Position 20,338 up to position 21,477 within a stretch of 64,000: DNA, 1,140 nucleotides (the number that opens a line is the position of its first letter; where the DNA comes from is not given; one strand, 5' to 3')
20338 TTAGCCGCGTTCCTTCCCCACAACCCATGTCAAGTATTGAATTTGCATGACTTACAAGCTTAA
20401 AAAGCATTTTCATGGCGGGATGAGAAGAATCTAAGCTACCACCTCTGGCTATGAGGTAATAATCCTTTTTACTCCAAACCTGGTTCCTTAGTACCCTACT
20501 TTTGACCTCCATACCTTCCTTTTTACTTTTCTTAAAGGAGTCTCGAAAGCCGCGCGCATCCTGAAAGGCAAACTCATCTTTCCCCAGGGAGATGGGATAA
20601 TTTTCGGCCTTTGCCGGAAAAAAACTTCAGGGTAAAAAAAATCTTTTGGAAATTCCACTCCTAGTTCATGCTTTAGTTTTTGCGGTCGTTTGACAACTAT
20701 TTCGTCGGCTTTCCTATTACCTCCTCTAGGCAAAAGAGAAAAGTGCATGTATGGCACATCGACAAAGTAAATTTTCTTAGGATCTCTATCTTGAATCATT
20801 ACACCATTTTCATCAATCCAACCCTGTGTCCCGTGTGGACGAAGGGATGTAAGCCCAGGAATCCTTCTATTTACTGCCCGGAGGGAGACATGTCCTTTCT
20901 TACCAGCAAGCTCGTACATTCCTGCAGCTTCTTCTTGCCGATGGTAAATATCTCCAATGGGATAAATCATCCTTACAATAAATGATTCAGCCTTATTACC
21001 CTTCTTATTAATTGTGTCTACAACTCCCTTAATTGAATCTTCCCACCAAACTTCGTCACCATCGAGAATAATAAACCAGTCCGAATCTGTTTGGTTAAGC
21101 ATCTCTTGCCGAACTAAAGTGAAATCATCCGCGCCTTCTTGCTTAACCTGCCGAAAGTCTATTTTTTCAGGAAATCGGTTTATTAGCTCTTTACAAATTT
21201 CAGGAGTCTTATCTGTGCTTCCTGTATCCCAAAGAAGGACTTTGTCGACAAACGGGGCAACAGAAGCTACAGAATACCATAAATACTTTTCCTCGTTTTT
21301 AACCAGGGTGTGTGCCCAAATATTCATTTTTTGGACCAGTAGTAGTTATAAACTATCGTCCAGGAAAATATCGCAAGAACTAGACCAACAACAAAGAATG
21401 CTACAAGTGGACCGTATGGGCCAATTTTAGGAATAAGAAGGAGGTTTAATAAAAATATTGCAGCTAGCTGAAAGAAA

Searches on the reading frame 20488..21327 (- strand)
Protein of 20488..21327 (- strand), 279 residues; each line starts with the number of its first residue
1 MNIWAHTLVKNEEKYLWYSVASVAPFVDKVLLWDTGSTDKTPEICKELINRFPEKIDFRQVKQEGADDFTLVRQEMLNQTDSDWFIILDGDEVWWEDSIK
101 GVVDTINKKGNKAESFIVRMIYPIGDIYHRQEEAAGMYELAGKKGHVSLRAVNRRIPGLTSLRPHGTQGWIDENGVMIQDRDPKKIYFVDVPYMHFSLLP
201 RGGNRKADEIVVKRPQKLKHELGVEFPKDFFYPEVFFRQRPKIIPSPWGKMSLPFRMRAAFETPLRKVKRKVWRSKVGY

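Call 8: search_protein_families(library=pfam, proteins=[window:20488-21327:-], max_evalue=0.001)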
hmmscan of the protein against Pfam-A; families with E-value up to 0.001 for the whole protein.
window:20488-21327:- (279 aa): 2 families
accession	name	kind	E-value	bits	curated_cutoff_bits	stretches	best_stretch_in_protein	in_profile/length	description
PF00535.33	Glycos_transf_2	-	9.9e-14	52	23.3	1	9-134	6-131/168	Glycosyl transferase family 2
PF13704.12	Glyco_tranf_2_4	-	3.9e-06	27.7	27.5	1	10-98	1-88/98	Glycosyl transferase family 2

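Call 42: search_protein_families(library=ncbifam, proteins=[window:20488-21327:-], max_evalue=0.0001)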
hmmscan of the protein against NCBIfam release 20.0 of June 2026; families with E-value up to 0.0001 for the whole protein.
window:20488-21327:- (279 aa): 1 family
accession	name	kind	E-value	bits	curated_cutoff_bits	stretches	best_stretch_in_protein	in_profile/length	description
TIGR04195.1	S_glycosyl_SunS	equivalog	2.1e-05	23.6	350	1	7-98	63-147/421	SunS family peptide S-glycosyltransferase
